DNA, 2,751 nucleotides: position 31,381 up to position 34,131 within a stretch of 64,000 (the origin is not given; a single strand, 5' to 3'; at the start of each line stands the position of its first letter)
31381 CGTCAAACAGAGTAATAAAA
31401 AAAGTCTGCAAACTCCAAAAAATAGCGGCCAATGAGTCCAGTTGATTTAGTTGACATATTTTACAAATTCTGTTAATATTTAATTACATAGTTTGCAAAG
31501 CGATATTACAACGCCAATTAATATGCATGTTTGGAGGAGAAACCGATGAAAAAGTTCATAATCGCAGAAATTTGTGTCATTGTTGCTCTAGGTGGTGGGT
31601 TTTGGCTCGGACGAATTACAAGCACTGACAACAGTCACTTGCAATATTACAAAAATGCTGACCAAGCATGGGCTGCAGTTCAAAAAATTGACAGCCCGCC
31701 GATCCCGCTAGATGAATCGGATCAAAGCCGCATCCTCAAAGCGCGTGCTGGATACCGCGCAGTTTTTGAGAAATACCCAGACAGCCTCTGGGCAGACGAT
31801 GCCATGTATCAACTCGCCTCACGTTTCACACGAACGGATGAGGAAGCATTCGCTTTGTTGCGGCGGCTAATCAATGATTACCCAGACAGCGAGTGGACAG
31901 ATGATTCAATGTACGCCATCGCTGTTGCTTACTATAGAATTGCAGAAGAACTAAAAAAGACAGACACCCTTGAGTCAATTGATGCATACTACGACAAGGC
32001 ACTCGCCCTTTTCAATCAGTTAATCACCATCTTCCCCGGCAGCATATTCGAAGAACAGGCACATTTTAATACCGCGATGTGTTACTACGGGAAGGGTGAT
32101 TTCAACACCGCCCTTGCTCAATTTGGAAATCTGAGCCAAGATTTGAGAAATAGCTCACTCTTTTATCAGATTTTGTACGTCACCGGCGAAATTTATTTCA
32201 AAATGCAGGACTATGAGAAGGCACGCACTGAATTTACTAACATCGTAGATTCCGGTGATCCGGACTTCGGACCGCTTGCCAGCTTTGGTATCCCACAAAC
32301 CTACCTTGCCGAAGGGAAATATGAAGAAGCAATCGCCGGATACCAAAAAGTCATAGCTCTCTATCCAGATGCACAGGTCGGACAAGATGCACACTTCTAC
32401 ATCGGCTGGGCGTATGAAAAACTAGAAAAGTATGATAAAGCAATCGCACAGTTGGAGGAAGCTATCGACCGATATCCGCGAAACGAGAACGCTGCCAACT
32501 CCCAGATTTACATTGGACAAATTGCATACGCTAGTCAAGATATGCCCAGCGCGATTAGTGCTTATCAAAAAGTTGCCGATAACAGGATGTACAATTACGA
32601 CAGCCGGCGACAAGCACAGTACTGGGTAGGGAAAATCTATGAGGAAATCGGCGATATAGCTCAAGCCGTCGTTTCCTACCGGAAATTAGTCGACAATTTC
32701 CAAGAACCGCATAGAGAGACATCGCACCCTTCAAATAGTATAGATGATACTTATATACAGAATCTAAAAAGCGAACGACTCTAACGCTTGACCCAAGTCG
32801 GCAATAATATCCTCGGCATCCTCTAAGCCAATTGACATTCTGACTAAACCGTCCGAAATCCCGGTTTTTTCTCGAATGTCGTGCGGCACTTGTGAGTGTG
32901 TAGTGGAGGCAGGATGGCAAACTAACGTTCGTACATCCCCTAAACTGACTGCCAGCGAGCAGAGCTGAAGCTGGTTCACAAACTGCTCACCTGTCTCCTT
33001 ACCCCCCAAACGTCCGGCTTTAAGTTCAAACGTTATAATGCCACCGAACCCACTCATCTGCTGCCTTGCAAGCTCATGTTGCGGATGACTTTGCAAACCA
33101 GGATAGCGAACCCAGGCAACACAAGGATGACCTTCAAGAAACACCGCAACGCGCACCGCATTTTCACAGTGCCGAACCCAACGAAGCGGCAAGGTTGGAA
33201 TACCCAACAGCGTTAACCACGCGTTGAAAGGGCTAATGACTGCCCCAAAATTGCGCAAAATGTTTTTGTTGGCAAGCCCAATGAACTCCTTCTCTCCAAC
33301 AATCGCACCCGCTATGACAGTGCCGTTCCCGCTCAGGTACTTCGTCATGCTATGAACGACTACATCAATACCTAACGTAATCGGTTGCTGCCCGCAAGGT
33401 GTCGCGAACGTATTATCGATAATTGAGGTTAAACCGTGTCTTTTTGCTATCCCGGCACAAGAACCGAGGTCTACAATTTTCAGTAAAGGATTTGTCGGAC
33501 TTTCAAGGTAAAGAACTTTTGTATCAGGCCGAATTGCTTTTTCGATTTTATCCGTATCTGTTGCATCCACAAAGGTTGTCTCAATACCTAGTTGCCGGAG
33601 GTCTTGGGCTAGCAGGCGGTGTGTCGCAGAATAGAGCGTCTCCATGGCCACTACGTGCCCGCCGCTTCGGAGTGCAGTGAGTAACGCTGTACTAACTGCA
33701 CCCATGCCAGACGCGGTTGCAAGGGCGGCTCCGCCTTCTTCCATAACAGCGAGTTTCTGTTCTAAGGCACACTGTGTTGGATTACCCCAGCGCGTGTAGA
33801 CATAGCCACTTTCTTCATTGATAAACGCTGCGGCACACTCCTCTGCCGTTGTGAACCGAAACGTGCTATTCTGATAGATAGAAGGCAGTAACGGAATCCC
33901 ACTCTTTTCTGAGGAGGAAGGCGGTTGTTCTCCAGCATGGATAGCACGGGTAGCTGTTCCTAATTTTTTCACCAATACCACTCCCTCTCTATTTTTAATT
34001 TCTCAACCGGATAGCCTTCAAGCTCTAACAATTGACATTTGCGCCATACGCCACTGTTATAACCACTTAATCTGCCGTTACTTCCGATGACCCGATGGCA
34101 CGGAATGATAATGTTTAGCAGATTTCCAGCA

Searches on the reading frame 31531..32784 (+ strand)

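Call 64: search_protein_families(library=pfam, proteins=[window:31531-32784:+], max_evalue=0.00001)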
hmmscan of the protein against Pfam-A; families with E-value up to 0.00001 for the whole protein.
window:31531-32784:+ (417 aa): 12 families
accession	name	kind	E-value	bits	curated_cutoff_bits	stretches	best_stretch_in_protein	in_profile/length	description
PF13174.12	TPR_6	-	2.1e-35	119.4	26.3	1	286-317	1-32/33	Tetratricopeptide repeat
PF07719.23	TPR_2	-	1e-25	88.1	27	1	286-318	2-34/34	Tetratricopeptide repeat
PF13432.12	TPR_16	-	1.3e-21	77.1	32.7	2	257-318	6-64/65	Tetratricopeptide repeat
PF00515.34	TPR_1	-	2.6e-21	74.9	27.8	1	286-318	2-34/34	Tetratricopeptide repeat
PF13424.12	TPR_12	-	1.3e-18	67.4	30.1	1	257-316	12-76/77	Tetratricopeptide repeat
PF13428.12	TPR_14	-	1.8e-17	62.5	23.5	0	287-321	3-37/44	Tetratricopeptide repeat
PF13181.12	TPR_8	-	2.8e-17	61.8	25.7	0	291-317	7-33/34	Tetratricopeptide repeat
PF14559.12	TPR_19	-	8.8e-14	52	25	1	259-322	2-62/68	Tetratricopeptide repeat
PF13525.12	YfiO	-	3.2e-12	47.1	25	0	256-339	13-95/203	Outer membrane lipoprotein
PF12895.13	ANAPC3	-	5.8e-09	36.6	27.2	0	154-234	5-78/82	Anaphase-promoting complex, cyclosome, subunit 3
PF09976.15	TPR_21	-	1.3e-08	35.3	25.5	0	222-269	86-134/193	Tetratricopeptide repeat-like domain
PF13414.12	TPR_11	-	9.1e-08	32.1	26.8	0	257-298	3-41/42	TPR repeat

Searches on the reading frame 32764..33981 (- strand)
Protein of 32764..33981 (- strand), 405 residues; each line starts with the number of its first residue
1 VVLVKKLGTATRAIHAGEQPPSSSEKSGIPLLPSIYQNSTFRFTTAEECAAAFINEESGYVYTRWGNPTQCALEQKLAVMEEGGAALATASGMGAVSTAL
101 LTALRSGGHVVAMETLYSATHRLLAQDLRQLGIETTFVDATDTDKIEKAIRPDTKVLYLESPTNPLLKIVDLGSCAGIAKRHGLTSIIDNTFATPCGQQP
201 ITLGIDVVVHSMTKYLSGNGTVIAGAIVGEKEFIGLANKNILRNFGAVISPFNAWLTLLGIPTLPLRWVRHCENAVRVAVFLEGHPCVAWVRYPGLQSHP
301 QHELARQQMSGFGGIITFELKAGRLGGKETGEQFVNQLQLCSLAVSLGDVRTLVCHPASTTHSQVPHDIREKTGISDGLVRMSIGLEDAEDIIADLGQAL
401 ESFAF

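Call 64: search_protein_families(library=pfam, proteins=[window:32764-33981:-], max_evalue=0.00001)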
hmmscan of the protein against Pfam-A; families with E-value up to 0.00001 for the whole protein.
window:32764-33981:- (405 aa): 2 families
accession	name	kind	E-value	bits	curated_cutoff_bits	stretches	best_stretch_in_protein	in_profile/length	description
PF01053.26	Cys_Met_Meta_PP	-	3.1e-135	451.1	27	1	11-401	2-381/381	Cys/Met metabolism PLP-dependent enzyme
PF00155.27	Aminotran_1_2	-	1.2e-06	28.4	19.7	1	83-216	65-221/361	Aminotransferase class I and II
